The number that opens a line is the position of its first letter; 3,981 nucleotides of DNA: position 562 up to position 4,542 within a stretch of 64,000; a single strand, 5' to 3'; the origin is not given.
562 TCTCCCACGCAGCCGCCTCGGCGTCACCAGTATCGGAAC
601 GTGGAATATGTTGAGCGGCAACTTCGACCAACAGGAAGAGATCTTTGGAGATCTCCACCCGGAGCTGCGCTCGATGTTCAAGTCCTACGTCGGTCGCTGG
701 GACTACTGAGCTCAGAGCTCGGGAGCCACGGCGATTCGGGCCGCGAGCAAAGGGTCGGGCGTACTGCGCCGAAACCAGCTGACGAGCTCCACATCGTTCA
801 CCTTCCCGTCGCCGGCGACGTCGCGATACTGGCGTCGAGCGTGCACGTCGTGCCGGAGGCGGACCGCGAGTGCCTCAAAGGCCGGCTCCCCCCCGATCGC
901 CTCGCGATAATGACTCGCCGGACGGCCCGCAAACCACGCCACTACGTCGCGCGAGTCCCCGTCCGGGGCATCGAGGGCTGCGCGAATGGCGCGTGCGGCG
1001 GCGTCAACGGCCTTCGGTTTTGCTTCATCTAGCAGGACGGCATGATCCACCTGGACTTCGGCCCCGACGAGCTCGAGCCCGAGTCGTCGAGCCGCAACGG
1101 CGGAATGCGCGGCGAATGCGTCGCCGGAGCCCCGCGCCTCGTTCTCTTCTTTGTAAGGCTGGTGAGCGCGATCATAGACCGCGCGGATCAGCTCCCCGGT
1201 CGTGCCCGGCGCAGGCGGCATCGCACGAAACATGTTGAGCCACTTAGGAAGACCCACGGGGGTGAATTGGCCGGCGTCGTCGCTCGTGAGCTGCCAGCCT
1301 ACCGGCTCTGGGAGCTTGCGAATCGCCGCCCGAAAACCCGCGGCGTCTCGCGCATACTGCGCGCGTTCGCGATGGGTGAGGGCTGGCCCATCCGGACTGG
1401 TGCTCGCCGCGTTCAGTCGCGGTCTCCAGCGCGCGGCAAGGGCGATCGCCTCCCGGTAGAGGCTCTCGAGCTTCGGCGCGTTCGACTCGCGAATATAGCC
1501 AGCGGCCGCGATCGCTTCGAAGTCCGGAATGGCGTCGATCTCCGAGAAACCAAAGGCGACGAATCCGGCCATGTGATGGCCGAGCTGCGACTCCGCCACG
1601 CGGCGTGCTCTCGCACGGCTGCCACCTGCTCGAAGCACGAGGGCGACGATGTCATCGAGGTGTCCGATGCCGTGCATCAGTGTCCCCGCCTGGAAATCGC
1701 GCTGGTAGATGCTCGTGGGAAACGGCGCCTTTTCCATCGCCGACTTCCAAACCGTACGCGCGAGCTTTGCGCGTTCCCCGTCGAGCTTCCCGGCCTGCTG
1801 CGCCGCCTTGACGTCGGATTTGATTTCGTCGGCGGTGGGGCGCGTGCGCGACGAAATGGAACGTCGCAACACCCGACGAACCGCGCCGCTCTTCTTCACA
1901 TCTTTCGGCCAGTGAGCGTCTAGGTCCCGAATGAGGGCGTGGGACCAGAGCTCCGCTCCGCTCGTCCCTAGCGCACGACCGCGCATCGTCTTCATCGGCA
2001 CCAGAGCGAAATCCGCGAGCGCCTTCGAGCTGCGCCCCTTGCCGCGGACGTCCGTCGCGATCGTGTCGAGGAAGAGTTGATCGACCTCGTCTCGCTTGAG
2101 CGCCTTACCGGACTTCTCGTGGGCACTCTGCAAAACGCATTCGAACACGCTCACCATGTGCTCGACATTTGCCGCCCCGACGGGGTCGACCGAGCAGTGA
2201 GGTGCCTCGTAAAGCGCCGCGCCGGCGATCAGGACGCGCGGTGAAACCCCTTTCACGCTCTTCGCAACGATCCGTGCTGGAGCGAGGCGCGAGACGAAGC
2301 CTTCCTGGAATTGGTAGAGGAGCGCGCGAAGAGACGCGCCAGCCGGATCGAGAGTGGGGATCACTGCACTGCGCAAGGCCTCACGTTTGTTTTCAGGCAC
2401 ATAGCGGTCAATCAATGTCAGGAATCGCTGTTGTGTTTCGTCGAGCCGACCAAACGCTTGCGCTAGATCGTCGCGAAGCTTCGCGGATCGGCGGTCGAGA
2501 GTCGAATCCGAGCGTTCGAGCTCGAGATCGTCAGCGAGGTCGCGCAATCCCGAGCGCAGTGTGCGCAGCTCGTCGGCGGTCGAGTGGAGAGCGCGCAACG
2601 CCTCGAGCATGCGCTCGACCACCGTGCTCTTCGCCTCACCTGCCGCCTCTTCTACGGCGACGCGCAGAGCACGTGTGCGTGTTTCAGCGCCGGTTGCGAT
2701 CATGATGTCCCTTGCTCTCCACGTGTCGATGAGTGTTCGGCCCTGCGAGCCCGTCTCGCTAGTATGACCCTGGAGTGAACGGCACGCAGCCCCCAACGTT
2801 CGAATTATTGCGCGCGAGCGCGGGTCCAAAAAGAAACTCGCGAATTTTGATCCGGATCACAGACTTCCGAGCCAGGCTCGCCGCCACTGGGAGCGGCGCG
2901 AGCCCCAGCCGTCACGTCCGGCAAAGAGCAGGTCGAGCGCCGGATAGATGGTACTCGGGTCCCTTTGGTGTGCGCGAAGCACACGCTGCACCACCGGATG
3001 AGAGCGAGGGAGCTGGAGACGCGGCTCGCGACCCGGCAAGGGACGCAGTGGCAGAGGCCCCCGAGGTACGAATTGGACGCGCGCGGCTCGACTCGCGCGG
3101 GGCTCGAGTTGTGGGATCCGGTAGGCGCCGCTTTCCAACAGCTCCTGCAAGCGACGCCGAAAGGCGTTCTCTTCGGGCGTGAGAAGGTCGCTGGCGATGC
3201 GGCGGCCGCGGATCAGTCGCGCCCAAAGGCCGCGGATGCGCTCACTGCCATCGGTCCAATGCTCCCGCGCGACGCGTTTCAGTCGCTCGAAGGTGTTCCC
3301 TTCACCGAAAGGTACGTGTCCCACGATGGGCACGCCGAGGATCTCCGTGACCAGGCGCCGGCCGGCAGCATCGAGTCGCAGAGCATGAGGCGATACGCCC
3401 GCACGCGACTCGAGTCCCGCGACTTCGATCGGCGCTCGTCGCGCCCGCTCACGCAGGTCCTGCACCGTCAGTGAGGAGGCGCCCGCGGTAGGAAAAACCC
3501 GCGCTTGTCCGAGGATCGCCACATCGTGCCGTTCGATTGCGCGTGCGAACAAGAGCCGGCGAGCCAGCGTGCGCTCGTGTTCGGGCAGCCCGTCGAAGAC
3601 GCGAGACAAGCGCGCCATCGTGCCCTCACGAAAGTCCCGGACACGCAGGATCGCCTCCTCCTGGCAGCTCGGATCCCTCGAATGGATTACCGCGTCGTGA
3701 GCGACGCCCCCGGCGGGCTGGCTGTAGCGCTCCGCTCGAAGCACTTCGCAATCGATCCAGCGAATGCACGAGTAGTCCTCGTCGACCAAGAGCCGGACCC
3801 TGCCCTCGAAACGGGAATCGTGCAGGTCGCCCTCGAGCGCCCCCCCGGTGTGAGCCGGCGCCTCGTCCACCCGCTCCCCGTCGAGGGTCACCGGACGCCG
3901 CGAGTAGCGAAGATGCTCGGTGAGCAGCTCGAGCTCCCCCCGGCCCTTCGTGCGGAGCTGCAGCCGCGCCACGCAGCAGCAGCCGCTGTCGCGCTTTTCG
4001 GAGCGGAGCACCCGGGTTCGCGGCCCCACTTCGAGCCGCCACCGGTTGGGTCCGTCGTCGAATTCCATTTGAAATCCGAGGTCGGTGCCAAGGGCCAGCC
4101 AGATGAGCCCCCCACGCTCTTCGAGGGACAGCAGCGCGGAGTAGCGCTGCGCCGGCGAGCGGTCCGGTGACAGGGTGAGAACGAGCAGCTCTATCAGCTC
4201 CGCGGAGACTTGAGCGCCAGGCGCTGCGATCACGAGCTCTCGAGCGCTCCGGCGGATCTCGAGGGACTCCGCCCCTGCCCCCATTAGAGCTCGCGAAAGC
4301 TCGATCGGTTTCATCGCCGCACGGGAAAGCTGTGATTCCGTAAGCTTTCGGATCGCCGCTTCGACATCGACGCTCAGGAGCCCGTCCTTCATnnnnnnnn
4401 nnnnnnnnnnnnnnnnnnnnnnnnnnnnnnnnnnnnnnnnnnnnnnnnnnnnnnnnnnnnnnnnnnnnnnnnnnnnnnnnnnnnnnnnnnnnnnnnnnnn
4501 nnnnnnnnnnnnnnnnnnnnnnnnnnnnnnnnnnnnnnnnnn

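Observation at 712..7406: Three-gene operon encoding a GHKL-ATPase/transglutaminase membrane fusion plus two large unrecognisable proteins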

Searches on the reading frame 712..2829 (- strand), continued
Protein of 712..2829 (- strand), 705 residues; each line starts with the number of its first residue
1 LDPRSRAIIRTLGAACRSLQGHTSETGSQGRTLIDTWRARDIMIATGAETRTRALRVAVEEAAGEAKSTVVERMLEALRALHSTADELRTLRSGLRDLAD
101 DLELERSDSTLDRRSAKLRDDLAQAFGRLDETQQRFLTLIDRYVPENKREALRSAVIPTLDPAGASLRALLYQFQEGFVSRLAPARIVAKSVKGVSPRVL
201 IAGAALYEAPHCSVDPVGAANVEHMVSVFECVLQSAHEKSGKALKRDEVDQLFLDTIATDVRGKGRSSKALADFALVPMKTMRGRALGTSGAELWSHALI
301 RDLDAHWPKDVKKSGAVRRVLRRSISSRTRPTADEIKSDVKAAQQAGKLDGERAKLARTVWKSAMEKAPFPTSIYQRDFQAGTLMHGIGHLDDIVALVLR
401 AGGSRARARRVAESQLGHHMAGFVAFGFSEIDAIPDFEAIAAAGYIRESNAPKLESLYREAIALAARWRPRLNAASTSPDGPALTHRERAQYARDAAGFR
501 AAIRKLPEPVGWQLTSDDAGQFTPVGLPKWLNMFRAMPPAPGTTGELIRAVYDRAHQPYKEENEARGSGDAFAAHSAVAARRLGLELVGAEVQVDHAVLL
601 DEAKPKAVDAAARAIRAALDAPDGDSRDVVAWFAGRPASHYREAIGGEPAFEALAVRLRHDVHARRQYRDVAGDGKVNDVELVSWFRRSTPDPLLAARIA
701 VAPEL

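Call 101: search_protein_families(library=pfam, proteins=[P0159, P0151, P0161], max_evalue=0.001)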
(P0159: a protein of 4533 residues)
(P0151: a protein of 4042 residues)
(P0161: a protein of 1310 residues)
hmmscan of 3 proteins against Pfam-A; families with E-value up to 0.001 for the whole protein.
P0159 (4533 aa): 0 families

P0151 (4042 aa): 0 families

P0161 (1310 aa): 0 families

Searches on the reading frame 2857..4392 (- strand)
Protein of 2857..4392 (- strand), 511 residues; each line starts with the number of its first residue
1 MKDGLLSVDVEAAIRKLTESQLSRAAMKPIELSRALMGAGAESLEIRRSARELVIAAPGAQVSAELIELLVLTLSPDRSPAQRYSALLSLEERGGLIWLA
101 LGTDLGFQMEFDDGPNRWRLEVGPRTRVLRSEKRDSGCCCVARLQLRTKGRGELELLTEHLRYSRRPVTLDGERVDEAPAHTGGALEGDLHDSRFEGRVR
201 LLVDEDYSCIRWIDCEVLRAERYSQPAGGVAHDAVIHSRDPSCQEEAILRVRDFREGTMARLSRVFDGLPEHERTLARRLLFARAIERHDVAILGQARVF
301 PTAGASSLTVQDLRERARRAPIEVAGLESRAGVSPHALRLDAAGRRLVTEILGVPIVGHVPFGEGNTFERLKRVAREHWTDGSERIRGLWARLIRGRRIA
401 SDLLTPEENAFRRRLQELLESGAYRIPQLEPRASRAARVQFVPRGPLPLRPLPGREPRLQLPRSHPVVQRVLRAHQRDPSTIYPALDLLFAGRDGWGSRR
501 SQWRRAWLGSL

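Call 7: search_protein_families(library=pfam, proteins=[window:2857-4392:-], max_evalue=1)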
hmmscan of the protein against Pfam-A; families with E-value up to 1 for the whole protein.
window:2857-4392:- (511 aa): 0 families

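Call 8: search_protein_families(library=padloc, proteins=[window:2857-4392:-], max_evalue=1)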
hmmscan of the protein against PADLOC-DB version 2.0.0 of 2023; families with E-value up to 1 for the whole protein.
window:2857-4392:- (511 aa): 0 families

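Call 9: search_protein_families(library=ncbifam, proteins=[window:2857-4392:-], max_evalue=1)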
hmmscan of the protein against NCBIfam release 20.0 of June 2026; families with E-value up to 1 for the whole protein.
window:2857-4392:- (511 aa): 0 families

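Call 11: search_solved_structures(query=window:2857-4392:-, max_evalue=10)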
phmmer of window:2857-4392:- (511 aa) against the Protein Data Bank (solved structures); distinct sequences matched with E-value up to 10: 6.
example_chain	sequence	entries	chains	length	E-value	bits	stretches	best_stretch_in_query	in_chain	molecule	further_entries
4yl0_A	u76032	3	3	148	0.075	15.1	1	460-490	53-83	Prostaglandin E synthase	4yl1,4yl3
4al0_A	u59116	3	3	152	0.079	15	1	460-490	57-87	PROSTAGLANDIN E SYNTHASE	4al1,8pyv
4yk5_A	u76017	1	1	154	0.08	15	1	460-490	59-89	Prostaglandin E synthase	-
5bqg_A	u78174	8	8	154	0.08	15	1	460-490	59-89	Prostaglandin E synthase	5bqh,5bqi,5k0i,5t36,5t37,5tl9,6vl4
3dww_A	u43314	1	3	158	0.084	14.9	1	460-490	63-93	Prostaglandin E synthase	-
4bpm_A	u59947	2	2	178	0.098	14.7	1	460-490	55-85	PROSTAGLANDIN E SYNTHASE, FUSION PEPTIDE | Prostaglandin E synthase,Leukotriene C4 synthase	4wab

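Call 18: find_homologous_proteins(query=window:2857-4392:-)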
Query window:2857-4392:- (511 aa): 4 proteins with E <= 0.001 among 8000 candidates.
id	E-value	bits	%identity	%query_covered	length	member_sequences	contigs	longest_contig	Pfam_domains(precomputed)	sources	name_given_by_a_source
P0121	0.0e+0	1120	100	100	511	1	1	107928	-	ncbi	-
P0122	4.2e-124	433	47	97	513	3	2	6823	-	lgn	-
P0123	9.6e-111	389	55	67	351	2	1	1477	-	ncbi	ncbi:MAG: hypothetical protein AAFQ82_23445, partial [Myxococcota bacterium]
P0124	2.7e-109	384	45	97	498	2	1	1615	-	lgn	-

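Call 59: search_solved_structures(query=A2, max_evalue=10)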
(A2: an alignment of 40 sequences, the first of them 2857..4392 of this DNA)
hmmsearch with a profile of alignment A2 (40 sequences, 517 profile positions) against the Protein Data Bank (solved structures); distinct sequences matched with E-value up to 10: 16.
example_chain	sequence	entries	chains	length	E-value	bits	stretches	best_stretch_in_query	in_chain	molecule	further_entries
7aib_C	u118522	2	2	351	0.022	16.6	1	32-78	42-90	DNA mismatch repair protein MutL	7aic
5akb_C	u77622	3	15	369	0.024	16.5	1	32-78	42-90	DNA MISMATCH REPAIR PROTEIN MUTL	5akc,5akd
1b63_A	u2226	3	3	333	0.063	15.1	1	32-78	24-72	MUTL | DNA mismatch repair protein mutL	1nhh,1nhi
1bkn_A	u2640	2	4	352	0.063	15.1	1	32-78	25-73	MUTL | DNA mismatch repair protein MutL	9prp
1b62_A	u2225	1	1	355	0.064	15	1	32-78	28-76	PROTEIN (MUTL)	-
1nhj_A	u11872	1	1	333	0.085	14.7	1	32-76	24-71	DNA mismatch repair protein mutL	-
7p8v_A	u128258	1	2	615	0.15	13.9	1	32-78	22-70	DNA mismatch repair protein MutL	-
4yl0_A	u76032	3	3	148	0.79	11.5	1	469-495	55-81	Prostaglandin E synthase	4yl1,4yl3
1xiu_A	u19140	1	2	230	0.81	11.4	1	242-321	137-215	RXR-like protein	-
5x9y_C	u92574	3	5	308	0.82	11.4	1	31-77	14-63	DNA mismatch repair protein MutL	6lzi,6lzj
4al0_A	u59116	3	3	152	0.83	11.4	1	469-495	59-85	PROSTAGLANDIN E SYNTHASE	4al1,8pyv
5bqg_A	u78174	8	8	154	0.85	11.4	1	469-495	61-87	Prostaglandin E synthase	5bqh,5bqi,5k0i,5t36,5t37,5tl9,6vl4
4yk5_A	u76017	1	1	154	0.85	11.4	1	469-495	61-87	Prostaglandin E synthase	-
3dww_A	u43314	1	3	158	0.88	11.3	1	469-495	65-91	Prostaglandin E synthase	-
6lzk_A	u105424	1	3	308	0.93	11.2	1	31-77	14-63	DNA mismatch repair protein MutL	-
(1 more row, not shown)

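Call 67: search_protein_families(library=phrogs, proteins=[window:2857-4392:-], max_evalue=0.01)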
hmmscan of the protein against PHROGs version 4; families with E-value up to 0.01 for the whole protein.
window:2857-4392:- (511 aa): 0 families

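Call 94: search_protein_families(library=pfam, alignment_id=A2, max_evalue=0.1)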
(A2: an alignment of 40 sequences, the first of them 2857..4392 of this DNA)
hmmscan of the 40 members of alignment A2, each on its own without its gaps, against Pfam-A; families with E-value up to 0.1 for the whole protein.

A. member 1, window:2857-4392:- (511 aa): 0 families

B. families by the number of members that match (of 40 scanned): 8 families
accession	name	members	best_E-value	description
PF02518.31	HATPase_c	4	0.0047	Histidine kinase-, DNA gyrase B-, and HSP90-like ATPase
PF13589.12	HATPase_c_3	2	7.1e-05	Histidine kinase-, DNA gyrase B-, and HSP90-like ATPase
PF00596.27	Aldolase_II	1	0.0027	Class II Aldolase and Adducin N-terminal domain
PF21089.3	PKS_DH_N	1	0.011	Polyketide synthase dehydratase domain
PF10756.15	bPH_6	1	0.023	Bacterial PH domain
PF12705.13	PDDEXK_1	1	0.024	PD-(D/E)XK nuclease superfamily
PF08990.16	Docking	1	0.059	Erythronolide synthase docking domain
PF19921.4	bpX5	1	0.065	MoxR-vWA-beta-propeller ternary system domain bpX5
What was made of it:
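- A few members still hit HATPase_c models weakly (call 94).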
